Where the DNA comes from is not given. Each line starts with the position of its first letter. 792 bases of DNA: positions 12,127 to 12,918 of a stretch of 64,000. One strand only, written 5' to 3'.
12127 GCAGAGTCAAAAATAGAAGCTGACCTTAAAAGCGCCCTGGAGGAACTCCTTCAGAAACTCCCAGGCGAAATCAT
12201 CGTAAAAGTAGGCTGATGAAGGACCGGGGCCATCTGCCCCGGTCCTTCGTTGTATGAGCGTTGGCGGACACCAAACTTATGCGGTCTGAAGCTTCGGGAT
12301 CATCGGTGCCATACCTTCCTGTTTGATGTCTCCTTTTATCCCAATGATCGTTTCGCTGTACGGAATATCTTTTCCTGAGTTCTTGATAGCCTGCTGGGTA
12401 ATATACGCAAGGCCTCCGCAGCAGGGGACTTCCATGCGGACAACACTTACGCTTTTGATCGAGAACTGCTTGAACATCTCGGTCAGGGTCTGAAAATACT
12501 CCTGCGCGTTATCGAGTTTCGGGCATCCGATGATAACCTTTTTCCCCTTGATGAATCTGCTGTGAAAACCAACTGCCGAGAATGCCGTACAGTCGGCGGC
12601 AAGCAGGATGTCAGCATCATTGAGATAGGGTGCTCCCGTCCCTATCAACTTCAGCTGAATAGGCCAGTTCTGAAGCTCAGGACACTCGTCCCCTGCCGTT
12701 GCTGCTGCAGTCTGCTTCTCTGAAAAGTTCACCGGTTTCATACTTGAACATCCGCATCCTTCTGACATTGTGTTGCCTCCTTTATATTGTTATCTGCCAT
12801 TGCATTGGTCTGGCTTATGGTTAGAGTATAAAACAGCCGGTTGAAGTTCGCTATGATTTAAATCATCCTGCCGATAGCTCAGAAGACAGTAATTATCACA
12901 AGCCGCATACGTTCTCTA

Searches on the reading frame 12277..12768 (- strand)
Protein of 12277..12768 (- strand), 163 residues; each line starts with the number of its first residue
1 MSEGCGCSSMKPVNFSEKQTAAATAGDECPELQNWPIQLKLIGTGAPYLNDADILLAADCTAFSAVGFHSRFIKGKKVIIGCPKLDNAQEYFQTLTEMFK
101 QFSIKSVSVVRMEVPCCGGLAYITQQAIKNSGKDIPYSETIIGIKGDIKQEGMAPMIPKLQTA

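Call 10: search_protein_families(library=pfam, proteins=[window:12277-12768:-])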
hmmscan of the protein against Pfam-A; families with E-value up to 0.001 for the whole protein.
window:12277-12768:- (163 aa): 0 families

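Call 35: search_protein_families(library=pfam, max_evalue=0.01, proteins=[window:12277-12768:-])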
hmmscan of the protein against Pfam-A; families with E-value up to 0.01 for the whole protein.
window:12277-12768:- (163 aa): 0 families

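Call 44: search_protein_families(library=ncbifam, max_evalue=0.001, proteins=[window:12277-12768:-])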
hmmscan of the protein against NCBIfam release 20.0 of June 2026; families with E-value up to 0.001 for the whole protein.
window:12277-12768:- (163 aa): 0 families

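Call 61: search_solved_structures(query=window:12277-12768:-, max_evalue=1)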
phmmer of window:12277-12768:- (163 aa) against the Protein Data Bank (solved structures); distinct sequences matched with E-value up to 1: 5.
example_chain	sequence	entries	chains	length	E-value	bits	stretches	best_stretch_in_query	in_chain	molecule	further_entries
7o4c_A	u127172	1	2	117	0.32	13.8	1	99-154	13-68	Penicillin-binding protein 1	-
7o61_A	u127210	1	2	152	0.49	13.1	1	98-154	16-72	Penicillin-binding protein 1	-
7o49_A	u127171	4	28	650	0.56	12.9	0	96-153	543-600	Penicillin-binding protein 1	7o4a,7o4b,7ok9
1zo1_I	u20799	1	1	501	0.86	12.3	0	21-93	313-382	translation initiation factor 2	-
6o7k_f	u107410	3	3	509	0.89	12.3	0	21-93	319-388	Translation initiation factor IF-2 | Translation initiation factor IF2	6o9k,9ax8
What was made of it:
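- Tried and rejected: They gave nothing (calls 10, 44, 61).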

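Call 63: find_homologous_proteins(query=window:12277-12768:-)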
Query window:12277-12768:- (163 aa): 7995 proteins with E <= 0.001 among 8000 candidates; the best 120 are listed.
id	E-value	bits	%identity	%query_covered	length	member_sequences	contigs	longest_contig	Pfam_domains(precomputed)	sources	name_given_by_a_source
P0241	7.3e-101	352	96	100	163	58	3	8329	PF27217.1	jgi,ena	-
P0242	9.3e-97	339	94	100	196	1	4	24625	PF27217.1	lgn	-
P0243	1.0e-92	326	96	93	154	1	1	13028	PF27217.1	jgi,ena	-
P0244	1.0e-90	319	88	99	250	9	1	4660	PF14697.12,PF12837.13,PF00037.33,PF13237.12,PF27217.1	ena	-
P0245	1.1e-87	309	83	99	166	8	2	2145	PF27217.1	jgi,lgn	jgi:hypothetical protein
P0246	1.3e-87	309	82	99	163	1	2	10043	PF27217.1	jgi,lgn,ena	jgi:hypothetical protein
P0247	9.1e-86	303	81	99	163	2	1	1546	PF27217.1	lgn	-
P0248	2.2e-85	302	84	98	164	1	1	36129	PF27217.1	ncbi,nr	ncbi:MAG: hypothetical protein HZA17_02855 [Nitrospirae bacterium]|nr:hypothetical protein [Nitrospi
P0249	8.2e-83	294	83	99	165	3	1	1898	PF27217.1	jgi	jgi:hypothetical protein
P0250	1.5e-82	293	81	99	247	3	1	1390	PF14697.12,PF12837.13,PF00037.33,PF13237.12,PF27217.1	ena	-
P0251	3.9e-82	291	80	99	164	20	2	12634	PF27217.1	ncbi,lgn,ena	-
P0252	5.2e-82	291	79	99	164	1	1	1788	PF27217.1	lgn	-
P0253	6.9e-82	291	79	99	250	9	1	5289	PF14697.12,PF12837.13,PF00037.33,PF13237.12,PF27217.1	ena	-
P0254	3.9e-81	288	79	99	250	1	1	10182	PF14697.12,PF12837.13,PF00037.33,PF13237.12,PF27217.1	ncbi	-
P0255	7.2e-81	287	77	99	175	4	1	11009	PF27217.1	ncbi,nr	ncbi:MAG: hypothetical protein FIA94_09355 [Nitrospirae bacterium]|nr:hypothetical protein [Nitrospi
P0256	7.3e-81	287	80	99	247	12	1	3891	PF14697.12,PF12837.13,PF00037.33,PF13237.12,PF27217.1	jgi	jgi:ferredoxin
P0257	2.0e-80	286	78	98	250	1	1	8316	PF12837.13,PF00037.33,PF12838.13,PF13237.12,PF27217.1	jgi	jgi:ferredoxin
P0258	7.0e-75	268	75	96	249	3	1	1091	PF14697.12,PF12837.13,PF00037.33,PF12838.13,PF13237.12,PF27217.1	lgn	-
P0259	9.3e-73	261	71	98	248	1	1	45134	PF14697.12,PF12837.13,PF00037.33,PF12838.13,PF13237.12,PF27217.1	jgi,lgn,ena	-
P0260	3.8e-72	259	73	98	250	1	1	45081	PF14697.12,PF12837.13,PF00037.33,PF13237.12,PF13187.12,PF27217.1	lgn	-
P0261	3.9e-71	256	70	98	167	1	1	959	PF27217.1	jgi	jgi:hypothetical protein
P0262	5.3e-71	255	70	98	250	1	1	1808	PF14697.12,PF12837.13,PF00037.33,PF13237.12,PF27217.1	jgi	-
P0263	1.6e-70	254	72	97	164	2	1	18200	PF27217.1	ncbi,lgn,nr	ncbi:MAG: iron-sulfur cluster-binding oxidoreductase [Nitrospirae bacterium]|nr:MAG: iron-sulfur clu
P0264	2.6e-69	250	69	98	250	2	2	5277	PF14697.12,PF12837.13,PF00037.33,PF12838.13,PF13237.12,PF27217.1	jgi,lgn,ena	-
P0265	4.6e-69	249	69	98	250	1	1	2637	PF14697.12,PF12837.13,PF00037.33,PF12838.13,PF13237.12,PF27217.1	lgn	-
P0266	1.2e-68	248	68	98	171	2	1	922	PF27217.1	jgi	jgi:hypothetical protein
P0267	2.5e-68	247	69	98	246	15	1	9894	PF14697.12,PF12837.13,PF00037.33,PF12838.13,PF13237.12,PF27217.1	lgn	-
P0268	5.0e-68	246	70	98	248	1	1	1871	PF14697.12,PF12837.13,PF00037.33,PF12838.13,PF13237.12,PF27217.1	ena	-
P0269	6.1e-68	245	68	97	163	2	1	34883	PF27217.1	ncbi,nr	ncbi:MAG: iron-sulfur cluster-binding oxidoreductase [Nitrospirae bacterium]|nr:iron-sulfur cluster-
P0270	8.9e-68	245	69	98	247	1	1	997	PF14697.12,PF12837.13,PF00037.33,PF13237.12,PF27217.1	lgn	-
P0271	1.1e-67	244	69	98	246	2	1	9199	PF14697.12,PF12837.13,PF00037.33,PF13237.12,PF27217.1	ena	-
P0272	1.2e-67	244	69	97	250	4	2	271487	PF14697.12,PF12837.13,PF00037.33,PF12838.13,PF13237.12,PF13187.12,PF27217.1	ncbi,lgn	-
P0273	1.2e-67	244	68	98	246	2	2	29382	PF14697.12,PF12837.13,PF00037.33,PF13237.12,PF27217.1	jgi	jgi:Pyruvate/2-oxoacid:ferredoxin oxidoreductase delta subunit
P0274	1.6e-67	244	67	96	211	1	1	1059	PF27217.1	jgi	jgi:ferredoxin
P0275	3.0e-67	243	68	98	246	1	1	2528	PF14697.12,PF12837.13,PF00037.33,PF13237.12,PF27217.1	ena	-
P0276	3.1e-67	243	68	97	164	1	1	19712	PF27217.1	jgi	jgi:hypothetical protein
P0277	4.1e-67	243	67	98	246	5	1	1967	PF14697.12,PF12837.13,PF00037.33,PF12838.13,PF13237.12,PF27217.1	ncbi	-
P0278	4.6e-67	242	67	96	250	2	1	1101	PF14697.12,PF12837.13,PF00037.33,PF13237.12,PF27217.1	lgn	-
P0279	4.9e-67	242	68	98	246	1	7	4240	PF14697.12,PF12837.13,PF00037.33,PF13237.12,PF27217.1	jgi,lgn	jgi:Pyruvate/2-oxoacid:ferredoxin oxidoreductase delta subunit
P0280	4.9e-67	242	67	98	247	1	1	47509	PF14697.12,PF12837.13,PF00037.33,PF13237.12,PF27217.1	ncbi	ncbi:MAG: 4Fe-4S dicluster domain-containing protein [Nitrospirota bacterium]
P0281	5.1e-67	242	70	98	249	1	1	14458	PF14697.12,PF12837.13,PF00037.33,PF13237.12,PF27217.1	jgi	-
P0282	5.2e-67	242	69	97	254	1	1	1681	PF14697.12,PF12837.13,PF00037.33,PF12838.13,PF13237.12,PF13187.12,PF27217.1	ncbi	-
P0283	6.7e-67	242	68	98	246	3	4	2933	PF14697.12,PF12837.13,PF00037.33,PF13237.12,PF27217.1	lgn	-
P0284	7.9e-67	242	67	98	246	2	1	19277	PF14697.12,PF12837.13,PF00037.33,PF12838.13,PF13237.12,PF13187.12,PF27217.1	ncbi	-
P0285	9.0e-67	241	66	98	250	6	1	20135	PF14697.12,PF12837.13,PF13237.12,PF27217.1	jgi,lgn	jgi:ferredoxin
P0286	1.0e-66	241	68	97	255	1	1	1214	PF14697.12,PF12837.13,PF13237.12,PF27217.1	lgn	-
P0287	1.1e-66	241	65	98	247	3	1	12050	PF14697.12,PF12837.13,PF00037.33,PF13237.12,PF27217.1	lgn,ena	-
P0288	1.2e-66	241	67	98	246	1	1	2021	PF14697.12,PF12837.13,PF00037.33,PF13237.12,PF27217.1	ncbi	-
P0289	1.3e-66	241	68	98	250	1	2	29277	PF14697.12,PF12837.13,PF00037.33,PF12838.13,PF13237.12,PF27217.1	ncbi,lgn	ncbi:MAG: 4Fe-4S binding protein [Thermodesulfovibrionales bacterium]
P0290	1.3e-66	241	69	98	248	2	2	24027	PF14697.12,PF12837.13,PF00037.33,PF13237.12,PF27217.1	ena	-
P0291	1.6e-66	241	67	98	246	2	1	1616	PF14697.12,PF12837.13,PF00037.33,PF13237.12,PF27217.1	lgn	-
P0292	2.1e-66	240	68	98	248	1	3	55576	PF14697.12,PF12837.13,PF00037.33,PF12838.13,PF13237.12,PF27217.1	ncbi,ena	-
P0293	2.3e-66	240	68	98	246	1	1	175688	PF14697.12,PF12837.13,PF00037.33,PF13237.12,PF27217.1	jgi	jgi:Pyruvate/2-oxoacid:ferredoxin oxidoreductase delta subunit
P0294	2.5e-66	240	69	96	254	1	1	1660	PF14697.12,PF12837.13,PF00037.33,PF12838.13,PF13237.12,PF13187.12,PF27217.1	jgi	jgi:ferredoxin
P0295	2.6e-66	240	66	96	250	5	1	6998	PF14697.12,PF12837.13,PF00037.33,PF13237.12,PF27217.1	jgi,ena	-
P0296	3.0e-66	240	66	98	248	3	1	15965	PF14697.12,PF12837.13,PF00037.33,PF12838.13,PF13237.12,PF27217.1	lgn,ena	-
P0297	3.1e-66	240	65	99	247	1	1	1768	PF14697.12,PF12837.13,PF00037.33,PF13237.12,PF27217.1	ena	-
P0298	3.1e-66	240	65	98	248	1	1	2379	PF14697.12,PF12837.13,PF00037.33,PF12838.13,PF13237.12,PF27217.1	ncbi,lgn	-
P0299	4.2e-66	239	66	98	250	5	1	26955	PF14697.12,PF12837.13,PF00037.33,PF12838.13,PF13237.12,PF27217.1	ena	-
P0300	4.2e-66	239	66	98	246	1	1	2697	PF14697.12,PF12837.13,PF00037.33,PF12838.13,PF13237.12,PF27217.1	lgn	-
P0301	4.2e-66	239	67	98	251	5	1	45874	PF14697.12,PF12837.13,PF00037.33,PF12838.13,PF13237.12,PF13187.12,PF27217.1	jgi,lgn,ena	-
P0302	6.2e-66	239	67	98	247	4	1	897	PF14697.12,PF12837.13,PF13237.12,PF27217.1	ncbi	-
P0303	7.0e-66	239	67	97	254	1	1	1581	PF14697.12,PF12837.13,PF00037.33,PF12838.13,PF13237.12,PF13187.12,PF27217.1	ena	-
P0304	9.3e-66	238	67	96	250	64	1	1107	PF14697.12,PF12837.13,PF00037.33,PF12838.13,PF13237.12,PF27217.1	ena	-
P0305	1.2e-65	238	66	96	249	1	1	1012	PF14697.12,PF12837.13,PF00037.33,PF13237.12,PF27217.1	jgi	-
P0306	1.7e-65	237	64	98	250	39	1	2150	PF14697.12,PF12837.13,PF00037.33,PF12838.13,PF13237.12,PF27217.1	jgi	jgi:Pyruvate/2-oxoacid:ferredoxin oxidoreductase delta subunit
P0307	3.1e-65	236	65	98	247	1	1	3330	PF14697.12,PF12837.13,PF13237.12,PF27217.1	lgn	-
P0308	3.3e-65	236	66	96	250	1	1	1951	PF14697.12,PF12837.13,PF00037.33,PF13237.12,PF27217.1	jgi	jgi:ferredoxin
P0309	3.9e-65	236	67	98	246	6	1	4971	PF14697.12,PF12837.13,PF13237.12,PF27217.1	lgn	-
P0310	4.6e-65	236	68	96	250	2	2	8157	PF14697.12,PF12837.13,PF00037.33,PF12838.13,PF13237.12,PF27217.1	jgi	jgi:Pyruvate/2-oxoacid:ferredoxin oxidoreductase delta subunit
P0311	8.2e-65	235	67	98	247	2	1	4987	PF14697.12,PF12837.13,PF00037.33,PF13237.12,PF27217.1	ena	-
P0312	8.4e-65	235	65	98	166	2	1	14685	PF27217.1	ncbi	ncbi:MAG: ferredoxin, partial [Acidobacteriota bacterium]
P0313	9.8e-65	235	68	97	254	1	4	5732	PF14697.12,PF12837.13,PF00037.33,PF13237.12,PF13187.12,PF27217.1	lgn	-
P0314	1.5e-64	234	65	98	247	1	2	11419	PF14697.12,PF12837.13,PF00037.33,PF13237.12,PF27217.1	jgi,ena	-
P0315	1.6e-64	234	66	98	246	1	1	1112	PF14697.12,PF12837.13,PF00037.33,PF12838.13,PF13237.12,PF27217.1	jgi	jgi:ferredoxin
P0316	1.6e-64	234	65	96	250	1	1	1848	PF14697.12,PF12837.13,PF00037.33,PF13237.12,PF27217.1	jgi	-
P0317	1.6e-64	234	64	98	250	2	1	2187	PF14697.12,PF12837.13,PF12838.13,PF13237.12,PF27217.1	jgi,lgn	jgi:ferredoxin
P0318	1.8e-64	234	65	96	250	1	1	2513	PF14697.12,PF12837.13,PF00037.33,PF12838.13,PF13237.12,PF27217.1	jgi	jgi:ferredoxin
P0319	1.9e-64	234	64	98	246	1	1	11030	PF14697.12,PF12837.13,PF12838.13,PF13237.12,PF27217.1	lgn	-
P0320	2.0e-64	234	67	96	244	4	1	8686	PF14697.12,PF12837.13,PF00037.33,PF12838.13,PF13237.12,PF27217.1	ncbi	-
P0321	2.0e-64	234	64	99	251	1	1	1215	PF14697.12,PF12837.13,PF00037.33,PF12838.13,PF13237.12,PF13187.12,PF27217.1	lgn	-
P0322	2.0e-64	234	64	98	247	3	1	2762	PF14697.12,PF12837.13,PF00037.33,PF13237.12,PF27217.1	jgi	jgi:ferredoxin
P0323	2.4e-64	234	67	98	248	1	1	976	PF14697.12,PF12837.13,PF00037.33,PF13237.12,PF27217.1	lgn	-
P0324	2.6e-64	233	67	98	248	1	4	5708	PF14697.12,PF12837.13,PF00037.33,PF12838.13,PF13237.12,PF27217.1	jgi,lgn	-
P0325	2.9e-64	233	65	98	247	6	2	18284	PF14697.12,PF12837.13,PF00037.33,PF13237.12,PF27217.1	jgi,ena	-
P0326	2.9e-64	233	65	98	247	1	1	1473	PF14697.12,PF12837.13,PF00037.33,PF13237.12,PF27217.1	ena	-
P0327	3.2e-64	233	65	98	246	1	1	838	PF14697.12,PF12837.13,PF00037.33,PF12838.13,PF13237.12,PF27217.1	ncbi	-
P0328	3.4e-64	233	65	96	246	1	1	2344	PF14697.12,PF12837.13,PF00037.33,PF12838.13,PF13237.12,PF27217.1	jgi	jgi:Pyruvate/2-oxoacid:ferredoxin oxidoreductase delta subunit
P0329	3.4e-64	233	62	98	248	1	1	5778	PF14697.12,PF12837.13,PF00037.33,PF12838.13,PF13237.12,PF13187.12,PF27217.1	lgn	-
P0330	3.8e-64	233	65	96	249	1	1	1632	PF14697.12,PF12837.13,PF00037.33,PF13237.12,PF27217.1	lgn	-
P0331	4.0e-64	233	65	98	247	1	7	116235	PF14697.12,PF12837.13,PF00037.33,PF12838.13,PF13237.12,PF27217.1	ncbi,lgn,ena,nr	ncbi:MAG: 4Fe-4S dicluster domain-containing protein [Nitrospiraceae bacterium]|nr:4Fe-4S dicluster 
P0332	4.1e-64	233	65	98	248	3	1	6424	PF14697.12,PF12837.13,PF00037.33,PF13237.12,PF27217.1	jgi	jgi:ferredoxin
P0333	5.0e-64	233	65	97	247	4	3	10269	PF14697.12,PF12837.13,PF13237.12,PF27217.1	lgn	-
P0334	6.2e-64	232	64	98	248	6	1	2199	PF14697.12,PF12837.13,PF00037.33,PF13237.12,PF27217.1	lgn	-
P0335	7.2e-64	232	66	97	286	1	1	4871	PF14697.12,PF12837.13,PF00037.33,PF13237.12,PF27217.1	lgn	-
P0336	8.9e-64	232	67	97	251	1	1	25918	PF14697.12,PF12837.13,PF00037.33,PF12838.13,PF13237.12,PF13187.12,PF27217.1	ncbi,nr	ncbi:MAG: 4Fe-4S ferredoxin [Thermodesulfovibrio sp.]|nr:4Fe-4S ferredoxin [Thermodesulfovibrio sp.]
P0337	1.0e-63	232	67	97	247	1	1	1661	PF12837.13,PF00037.33,PF12838.13,PF13237.12,PF27217.1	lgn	-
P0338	1.4e-63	231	64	98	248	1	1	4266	PF14697.12,PF12837.13,PF13237.12,PF27217.1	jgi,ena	-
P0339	1.8e-63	231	63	99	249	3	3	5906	PF14697.12,PF12837.13,PF00037.33,PF12838.13,PF13237.12,PF27217.1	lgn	-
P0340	1.9e-63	231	62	99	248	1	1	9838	PF14697.12,PF12837.13,PF00037.33,PF12838.13,PF13237.12,PF27217.1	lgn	-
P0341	2.0e-63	231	64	98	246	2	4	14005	PF14697.12,PF12837.13,PF00037.33,PF13237.12,PF27217.1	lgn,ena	-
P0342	2.4e-63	230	64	96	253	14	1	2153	PF14697.12,PF12837.13,PF00037.33,PF12838.13,PF13237.12,PF27217.1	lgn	-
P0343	2.9e-63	230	65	96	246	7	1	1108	PF14697.12,PF12837.13,PF12838.13,PF13237.12,PF27217.1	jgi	jgi:Pyruvate/2-oxoacid:ferredoxin oxidoreductase delta subunit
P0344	3.1e-63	230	67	98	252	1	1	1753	PF14697.12,PF12837.13,PF00037.33,PF12838.13,PF13237.12,PF13187.12,PF27217.1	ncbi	-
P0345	3.1e-63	230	65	96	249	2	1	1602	PF14697.12,PF12837.13,PF00037.33,PF12838.13,PF13237.12,PF27217.1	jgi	jgi:ferredoxin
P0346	3.4e-63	230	65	97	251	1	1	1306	PF14697.12,PF12837.13,PF00037.33,PF12838.13,PF13237.12,PF27217.1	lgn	-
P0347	3.6e-63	230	63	96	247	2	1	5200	PF14697.12,PF12837.13,PF00037.33,PF12838.13,PF13237.12,PF27217.1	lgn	-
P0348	3.6e-63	230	65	96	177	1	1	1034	PF27217.1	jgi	jgi:hypothetical protein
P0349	3.6e-63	230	64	97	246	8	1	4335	PF14697.12,PF12837.13,PF00037.33,PF13237.12,PF27217.1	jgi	jgi:ferredoxin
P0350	4.0e-63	230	64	98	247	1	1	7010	PF14697.12,PF12837.13,PF00037.33,PF13237.12,PF27217.1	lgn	-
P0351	4.3e-63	230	62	98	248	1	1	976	PF14697.12,PF12837.13,PF00037.33,PF13237.12,PF27217.1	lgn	-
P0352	5.7e-63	229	64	98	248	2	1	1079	PF14697.12,PF12837.13,PF13237.12,PF27217.1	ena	-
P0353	6.0e-63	229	61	98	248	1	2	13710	PF14697.12,PF12837.13,PF00037.33,PF12838.13,PF13237.12,PF13187.12,PF27217.1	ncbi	-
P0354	7.5e-63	229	65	96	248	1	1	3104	PF14697.12,PF12837.13,PF00037.33,PF12838.13,PF13237.12,PF27217.1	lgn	-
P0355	7.9e-63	229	63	98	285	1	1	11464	PF14697.12,PF12837.13,PF00037.33,PF12838.13,PF13237.12,PF27217.1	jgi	jgi:ferredoxin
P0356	1.0e-62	228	65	98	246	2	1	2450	PF14697.12,PF12837.13,PF00037.33,PF13237.12,PF27217.1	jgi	jgi:Pyruvate/2-oxoacid:ferredoxin oxidoreductase delta subunit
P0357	1.2e-62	228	65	96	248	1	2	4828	PF14697.12,PF12837.13,PF00037.33,PF12838.13,PF13237.12,PF27217.1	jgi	-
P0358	1.3e-62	228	65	98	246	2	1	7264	PF14697.12,PF12837.13,PF00037.33,PF13237.12,PF27217.1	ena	-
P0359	1.5e-62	228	64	96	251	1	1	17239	PF14697.12,PF12837.13,PF00037.33,PF12838.13,PF13237.12,PF13187.12,PF27217.1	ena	-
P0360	1.7e-62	228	64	98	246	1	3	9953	PF14697.12,PF12837.13,PF13237.12,PF27217.1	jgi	jgi:ferredoxin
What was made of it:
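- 12277..12768 (-): 163-aa protein consisting of a PF27217 domain. Many homologues of about 250 aa have this domain fused to a 2x[4Fe-4S] ferredoxin. Call 63.
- Tried and rejected: Only the precomputed PF27217 label from call 63 helped.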
